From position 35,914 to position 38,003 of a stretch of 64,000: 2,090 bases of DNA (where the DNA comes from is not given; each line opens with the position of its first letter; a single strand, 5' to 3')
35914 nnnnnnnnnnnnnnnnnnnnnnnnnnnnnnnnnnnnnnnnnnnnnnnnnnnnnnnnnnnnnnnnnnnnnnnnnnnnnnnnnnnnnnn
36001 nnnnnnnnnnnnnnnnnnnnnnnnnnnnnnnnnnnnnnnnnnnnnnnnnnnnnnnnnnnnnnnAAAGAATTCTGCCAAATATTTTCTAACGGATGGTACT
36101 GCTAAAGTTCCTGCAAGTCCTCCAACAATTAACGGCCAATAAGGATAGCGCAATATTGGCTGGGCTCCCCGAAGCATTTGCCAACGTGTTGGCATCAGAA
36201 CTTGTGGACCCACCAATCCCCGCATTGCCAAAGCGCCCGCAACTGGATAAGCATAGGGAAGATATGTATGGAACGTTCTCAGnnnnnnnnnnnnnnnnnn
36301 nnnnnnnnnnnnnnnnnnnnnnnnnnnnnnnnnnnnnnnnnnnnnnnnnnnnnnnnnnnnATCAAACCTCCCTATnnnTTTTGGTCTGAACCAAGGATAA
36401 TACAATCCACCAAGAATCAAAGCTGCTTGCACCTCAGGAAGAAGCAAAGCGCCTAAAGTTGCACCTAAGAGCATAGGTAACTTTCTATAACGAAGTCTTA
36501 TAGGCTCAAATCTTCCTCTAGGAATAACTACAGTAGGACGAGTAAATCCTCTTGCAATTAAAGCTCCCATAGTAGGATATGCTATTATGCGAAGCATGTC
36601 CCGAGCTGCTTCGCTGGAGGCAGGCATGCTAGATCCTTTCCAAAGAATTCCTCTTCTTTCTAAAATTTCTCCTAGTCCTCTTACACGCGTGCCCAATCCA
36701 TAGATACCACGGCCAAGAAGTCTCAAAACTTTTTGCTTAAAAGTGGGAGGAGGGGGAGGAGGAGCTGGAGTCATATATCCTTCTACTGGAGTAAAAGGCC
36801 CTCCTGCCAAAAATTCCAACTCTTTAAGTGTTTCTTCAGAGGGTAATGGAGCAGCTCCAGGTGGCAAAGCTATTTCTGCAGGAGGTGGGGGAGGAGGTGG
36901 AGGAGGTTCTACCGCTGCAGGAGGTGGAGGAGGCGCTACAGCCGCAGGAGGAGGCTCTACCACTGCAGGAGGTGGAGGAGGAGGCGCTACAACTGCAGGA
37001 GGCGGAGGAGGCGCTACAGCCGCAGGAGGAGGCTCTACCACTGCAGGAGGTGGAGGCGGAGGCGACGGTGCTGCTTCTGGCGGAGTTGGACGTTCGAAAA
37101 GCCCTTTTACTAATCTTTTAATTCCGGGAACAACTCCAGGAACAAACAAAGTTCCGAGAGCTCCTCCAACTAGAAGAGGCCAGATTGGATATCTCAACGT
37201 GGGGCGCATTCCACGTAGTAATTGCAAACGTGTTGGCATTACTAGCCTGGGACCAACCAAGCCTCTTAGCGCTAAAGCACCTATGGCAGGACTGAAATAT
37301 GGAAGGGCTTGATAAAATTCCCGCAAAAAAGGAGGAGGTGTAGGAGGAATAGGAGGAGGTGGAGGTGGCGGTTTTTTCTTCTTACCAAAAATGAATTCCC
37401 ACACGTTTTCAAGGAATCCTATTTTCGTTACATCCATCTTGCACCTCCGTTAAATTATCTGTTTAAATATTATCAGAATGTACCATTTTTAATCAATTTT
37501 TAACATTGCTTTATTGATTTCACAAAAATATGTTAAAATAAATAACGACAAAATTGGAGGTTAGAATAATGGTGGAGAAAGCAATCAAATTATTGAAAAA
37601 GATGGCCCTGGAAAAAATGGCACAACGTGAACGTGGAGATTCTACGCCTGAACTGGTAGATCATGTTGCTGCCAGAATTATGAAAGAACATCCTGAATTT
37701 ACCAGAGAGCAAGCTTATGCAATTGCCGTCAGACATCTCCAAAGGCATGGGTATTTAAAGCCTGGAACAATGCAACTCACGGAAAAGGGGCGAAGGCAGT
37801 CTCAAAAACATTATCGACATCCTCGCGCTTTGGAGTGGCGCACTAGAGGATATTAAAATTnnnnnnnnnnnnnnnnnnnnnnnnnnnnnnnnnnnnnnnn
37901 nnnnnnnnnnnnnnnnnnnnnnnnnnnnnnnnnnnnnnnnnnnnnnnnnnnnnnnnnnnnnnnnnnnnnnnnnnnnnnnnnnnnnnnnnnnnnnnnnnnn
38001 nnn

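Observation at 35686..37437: Pair of paralogous glycine-zipper repeat proteins, one carrying a GC-rich, tandemly repeated poly-Pro/Ala spacer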

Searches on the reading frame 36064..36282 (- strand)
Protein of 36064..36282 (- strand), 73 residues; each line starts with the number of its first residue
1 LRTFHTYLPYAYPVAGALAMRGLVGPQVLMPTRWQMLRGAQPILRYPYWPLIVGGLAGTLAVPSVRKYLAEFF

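Call 25: search_protein_representatives(alignment_id=A2)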
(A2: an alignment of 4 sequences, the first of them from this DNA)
Query: 4 sequences, 80 profile positions. Proteins with E-value up to 0.001 (for the whole library): 5; up to 1e-10: 2; up to 1e-30: 2. The best 5 are listed.
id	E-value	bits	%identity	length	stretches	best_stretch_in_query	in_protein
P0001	1.7e-61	220.2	-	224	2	1-75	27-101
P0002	1.4e-56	204.4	-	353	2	1-78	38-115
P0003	8.0e-07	45.0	-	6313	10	49-70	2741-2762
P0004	3.0e-06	43.1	-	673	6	7-25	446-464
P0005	2.5e-05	40.2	-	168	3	22-53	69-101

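Call 33: search_solved_structures(query=A2, max_evalue=10)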
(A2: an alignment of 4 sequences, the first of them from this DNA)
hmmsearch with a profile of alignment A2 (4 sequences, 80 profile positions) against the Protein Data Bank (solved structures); distinct sequences matched with E-value up to 10: 5.
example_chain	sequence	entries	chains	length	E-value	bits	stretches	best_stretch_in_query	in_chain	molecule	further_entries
2xsj_A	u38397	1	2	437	1.5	12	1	29-79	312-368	SULFITE REDUCTASE ALPHA SUBUNIT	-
7sjr_B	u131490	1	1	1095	7.4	9.8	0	21-69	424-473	DNA helicase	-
6ppr_B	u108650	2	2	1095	7.4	9.8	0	21-69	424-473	UvrD/REP helicase | DNA 3'-5' helicase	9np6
6ppu_B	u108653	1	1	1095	7.4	9.8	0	21-69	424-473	UvrD/REP helicase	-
6ppj_B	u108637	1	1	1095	7.8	9.7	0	21-69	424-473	UvrD/REP helicase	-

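Call 49: find_related_loci(query=A2, collection=viral_contigs, flank=10000)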
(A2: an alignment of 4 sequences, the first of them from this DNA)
Query A2 (73 aa) in viral_contigs; peptide patterns used: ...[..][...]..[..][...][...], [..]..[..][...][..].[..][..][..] (x = any residue, [..] = any of these).
26 stretches matched a pattern, but none encodes a relative of the query by tblastn (E <= 1e-3).

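Call 51: find_related_loci(query=A3, collection=genome_contigs, flank=10000)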
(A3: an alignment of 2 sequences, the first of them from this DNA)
Query A3 (73 aa) in genome_contigs; peptide patterns used: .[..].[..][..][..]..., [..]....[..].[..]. (x = any residue, [..] = any of these).
49 stretches matched a pattern, but none encodes a relative of the query by tblastn (E <= 1e-3).

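Call 61: predict_structure(alignment_id=A2)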
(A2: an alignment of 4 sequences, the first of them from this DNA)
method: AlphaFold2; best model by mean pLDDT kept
length: 73 residues; sequences in the alignment: 4
mean_pLDDT: 80.6   pTM: 0.52
mean pLDDT of the five models: 80.6, 78.0, 70.9, 67.8, 66.9
residues with pLDDT >= 90: 3; 70-90: 61; 50-70: 9; < 50: 0
segments of 3 or more residues with pLDDT < 50: none
pLDDT, mean of each block of 10 residues (from residue 1): 67 82 84 88 86 86 76 62
secondary structure, 60 per line:
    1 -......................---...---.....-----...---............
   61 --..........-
elements in order: H2-23 E27-29 H33-37 E43-45 H49-60 H63-72

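Call 67: fold_search(model_id=the predicted structure, library=viral)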
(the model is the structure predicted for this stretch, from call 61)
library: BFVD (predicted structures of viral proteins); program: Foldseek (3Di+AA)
matches with E <= 10: 141; with E <= 0.001: 0
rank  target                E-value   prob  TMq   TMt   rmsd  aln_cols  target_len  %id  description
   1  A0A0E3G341            1.3e+00  0.15  0.31  0.05   7.9        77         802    9  Tail fiber [Synechococcus phage ACG-2014f]
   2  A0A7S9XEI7            1.4e+00  0.12  0.32  0.27   8.3        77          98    9  (no name in the UniProt tables at hand)
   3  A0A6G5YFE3            1.5e+00  0.11  0.28  0.22   5.8        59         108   12  (no name in the UniProt tables at hand)
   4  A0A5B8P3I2            1.5e+00  0.10  0.30  0.24  14.4        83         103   18  Truncated putative e1F-2alpha-like protein [Frog virus 3]
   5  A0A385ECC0            1.6e+00  0.23  0.42  0.47   4.4        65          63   17  Uncharacterized protein [Caulobacter phage CcrBL9]
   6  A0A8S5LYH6            1.6e+00  0.09  0.28  0.16   8.3        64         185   17  Uncharacterized protein [Siphoviridae sp. ct9Y44]
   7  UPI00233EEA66         1.6e+00  0.08  0.22  0.25   8.5        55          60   14  (no name look-up for this kind of identifier)
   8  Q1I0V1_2              1.7e+00  0.25  0.36  0.04   3.7        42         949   17  Uncharacterized protein VP1 [Micromonas pusilla reovirus (isolate Netherlands/2005)]
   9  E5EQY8                1.7e+00  0.23  0.33  0.06   3.6        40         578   12  (no name in the UniProt tables at hand)
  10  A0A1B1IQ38            1.9e+00  0.18  0.40  0.34  16.3        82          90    7  (no name in the UniProt tables at hand)
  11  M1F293                1.9e+00  0.15  0.39  0.30   8.4        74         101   18  Uncharacterized protein [Cronobacter phage CR9]
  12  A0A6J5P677            2.0e+00  0.08  0.27  0.31   5.7        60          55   17  Uncharacterized protein [uncultured Caudovirales phage]
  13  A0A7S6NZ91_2          2.1e+00  0.18  0.33  0.04   3.6        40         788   12  Peptidase S74 domain-containing protein [Bathycoccus sp. RCC716 virus 2]
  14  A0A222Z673            2.6e+00  0.20  0.42  0.33   8.0        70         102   10  Uncharacterized protein [Arthrobacter phage Arcadia]
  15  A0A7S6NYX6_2          2.6e+00  0.16  0.34  0.03   3.6        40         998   12  (no name in the UniProt tables at hand)
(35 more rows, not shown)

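Call 68: fold_search(model_id=the predicted structure, library=pdb)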
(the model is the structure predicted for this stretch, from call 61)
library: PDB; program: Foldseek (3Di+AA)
matches with E <= 10: 39; with E <= 0.001: 0
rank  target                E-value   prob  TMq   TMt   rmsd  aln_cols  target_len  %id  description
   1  3gw6_D                2.6e+00  0.21  0.37  0.14   3.7        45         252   18  Intramolecular Chaperone (released 2010-02-02)
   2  9zcv_A                3.0e+00  0.09  0.34  0.05  13.0       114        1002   13  Human TRPM8 fully-swapped, desensitized, ligand-free structure at 4 degrees Celsius resolved in cell vesicles (released 2026-03-25)
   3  3fb7_C                3.4e+00  0.06  0.28  0.25  13.7        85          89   21  Open KcsA potassium channel in the presence of Rb+ ion (released 2010-07-14)
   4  7xj0_A                4.1e+00  0.08  0.36  0.07  13.0        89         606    9  Structure of human TRPV3 in complex with Trpvicin (released 2022-11-09)
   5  5vkh_C                4.1e+00  0.05  0.26  0.20  12.4        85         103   21  Closed conformation of KcsA Y82A-F103A mutant (released 2017-12-06)
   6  8b9z_d                4.4e+00  0.20  0.44  0.30   8.2        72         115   19  Drosophila melanogaster complex I in the Active state (Dm1) (released 2023-01-18)
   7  5vke_C                5.3e+00  0.04  0.24  0.20  12.9        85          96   24  Open conformation of KcsA deep-inactivated (released 2017-12-06)
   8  6o9u                  5.7e+00  0.06  0.32  0.13  12.6        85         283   16  KirBac3.1 at a resolution of 2 Angstroms (released 2020-05-27)
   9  7xj0_B                5.7e+00  0.06  0.36  0.07  13.3        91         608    8  Structure of human TRPV3 in complex with Trpvicin (released 2022-11-09)
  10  1lxn_A                5.7e+00  0.06  0.26  0.21  10.1        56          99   16  X-RAY STRUCTURE OF MTH1187 NORTHEAST STRUCTURAL GENOMICS CONSORTIUM TARGET TT272 (released 2003-07-29)
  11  1xl4_A                5.7e+00  0.05  0.30  0.13  12.7        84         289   17  Intermediate gating structure 1 of the inwardly rectifying K+ channel KirBac3.1 (released 2004-12-07)
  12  3or7_C                5.7e+00  0.04  0.26  0.20  12.6        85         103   24  On the structural basis of modal gating behavior in K+channels - E71I (released 2011-01-05)
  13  6p1b_A                6.1e+00  0.04  0.27  0.15   7.5        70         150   13  Transcription antitermination factor Q21 (released 2019-06-26)
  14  3gw6_E                6.5e+00  0.11  0.37  0.13   3.7        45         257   18  Intramolecular Chaperone (released 2010-02-02)
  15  2ih3_C                6.5e+00  0.03  0.26  0.21  13.2        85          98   22  Ion selectivity in a semi-synthetic K+ channel locked in the conductive conformation (released 2006-11-21)
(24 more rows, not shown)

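Call 77: find_related_loci(query=A2, collection=metagenome_contigs, flank=10000)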
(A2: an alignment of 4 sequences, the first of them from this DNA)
Query A2 (73 aa) in metagenome_contigs; peptide patterns used: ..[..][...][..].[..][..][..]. (x = any residue, [..] = any of these).
35 stretches matched a pattern, but none encodes a relative of the query by tblastn (E <= 1e-3).

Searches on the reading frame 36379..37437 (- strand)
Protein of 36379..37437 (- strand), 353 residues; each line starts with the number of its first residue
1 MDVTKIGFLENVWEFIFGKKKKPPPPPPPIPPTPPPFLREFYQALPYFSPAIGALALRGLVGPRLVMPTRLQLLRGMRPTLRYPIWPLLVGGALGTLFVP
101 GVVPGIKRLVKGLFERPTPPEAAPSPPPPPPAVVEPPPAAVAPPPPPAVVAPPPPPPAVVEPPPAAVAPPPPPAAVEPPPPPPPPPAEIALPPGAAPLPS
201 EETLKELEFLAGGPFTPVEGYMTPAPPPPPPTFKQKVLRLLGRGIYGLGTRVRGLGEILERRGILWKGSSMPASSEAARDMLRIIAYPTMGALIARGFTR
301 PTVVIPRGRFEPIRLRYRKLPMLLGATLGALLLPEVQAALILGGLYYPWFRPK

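Call 5: search_protein_families(library=pfam, proteins=[window:36379-37437:-], max_evalue=1)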
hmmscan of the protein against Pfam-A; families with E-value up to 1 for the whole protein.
window:36379-37437:- (353 aa): 1 family
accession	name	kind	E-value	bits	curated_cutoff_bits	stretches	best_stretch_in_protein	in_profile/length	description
PF14306.12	PUA_2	-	0.36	10.9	27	1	201-223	35-57/159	PUA-like domain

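Call 6: search_protein_families(library=phrogs, proteins=[window:36379-37437:-], max_evalue=1)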
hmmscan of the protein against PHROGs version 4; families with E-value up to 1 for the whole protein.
window:36379-37437:- (353 aa): 0 families

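Call 34: search_protein_families(library=ncbifam, proteins=[window:36379-37437:-], max_evalue=0.1)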
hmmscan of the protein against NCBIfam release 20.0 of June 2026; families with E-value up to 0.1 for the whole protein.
window:36379-37437:- (353 aa): 1 family
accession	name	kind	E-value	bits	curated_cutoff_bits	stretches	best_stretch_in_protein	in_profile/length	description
NF033761.1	gliding_GltJ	equivalog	0.031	13.3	450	1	88-199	372-491/671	adventurous gliding motility protein GltJ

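Call 47: search_solved_structures(query=window:36379-37437:-, max_evalue=1)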
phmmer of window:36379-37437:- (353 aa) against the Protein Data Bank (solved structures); distinct sequences matched with E-value up to 1: 7.
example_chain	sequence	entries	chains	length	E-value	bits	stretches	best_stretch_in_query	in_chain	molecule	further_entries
9hcg_T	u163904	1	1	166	0.21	13.6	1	5-45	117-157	Large ribosomal subunit protein uL22m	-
7ew6_E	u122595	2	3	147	0.23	13.5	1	141-183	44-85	Photosystem I reaction center subunit IV, chloroplastic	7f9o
9e9c_T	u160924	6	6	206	0.31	13.1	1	5-45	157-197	Large ribosomal subunit protein uL22m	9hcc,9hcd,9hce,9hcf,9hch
7aqq_y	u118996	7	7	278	0.48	12.5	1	240-270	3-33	Gamma carbonic anhydrase 2, mitochondrial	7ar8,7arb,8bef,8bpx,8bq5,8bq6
7ar7_y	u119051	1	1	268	0.63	12.1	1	241-270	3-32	Gamma carbonic anhydrase 2, mitochondrial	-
9mgw_T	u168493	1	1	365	0.84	11.6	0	122-187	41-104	TIDI1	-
8bcv_E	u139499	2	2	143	1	11.4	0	150-183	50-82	Photosystem I reaction center subunit IV | Photosystem I reaction center subunit IV A, chloroplastic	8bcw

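Call 73: search_protein_families(library=padloc, proteins=[window:36379-37437:-], max_evalue=0.1)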
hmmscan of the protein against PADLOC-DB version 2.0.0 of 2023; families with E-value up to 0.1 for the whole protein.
window:36379-37437:- (353 aa): 0 families

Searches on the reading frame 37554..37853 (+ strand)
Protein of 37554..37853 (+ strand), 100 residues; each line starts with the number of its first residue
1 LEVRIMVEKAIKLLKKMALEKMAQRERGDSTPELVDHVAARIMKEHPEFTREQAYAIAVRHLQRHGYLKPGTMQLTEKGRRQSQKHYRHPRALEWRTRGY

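Call 10: search_protein_families(library=pfam, proteins=[window:37554-37853:+], max_evalue=0.01)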
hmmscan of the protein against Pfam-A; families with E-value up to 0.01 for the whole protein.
window:37554-37853:+ (100 aa): 0 families

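Call 34: search_protein_families(library=ncbifam, proteins=[window:37554-37853:+], max_evalue=0.1)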
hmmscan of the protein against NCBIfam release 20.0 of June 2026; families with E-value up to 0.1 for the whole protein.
window:37554-37853:+ (100 aa): 0 families

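Call 43: search_protein_families(library=phrogs, proteins=[window:37554-37853:+], max_evalue=0.05)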
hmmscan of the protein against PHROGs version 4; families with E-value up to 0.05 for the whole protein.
window:37554-37853:+ (100 aa): 1 family
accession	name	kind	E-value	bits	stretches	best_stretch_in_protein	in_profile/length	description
phrog_2065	-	unknown function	0.0059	17.6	1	33-63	14-44/54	-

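Call 73: search_protein_families(library=padloc, proteins=[window:37554-37853:+], max_evalue=0.1)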
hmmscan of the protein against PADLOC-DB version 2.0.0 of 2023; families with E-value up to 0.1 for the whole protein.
window:37554-37853:+ (100 aa): 0 families
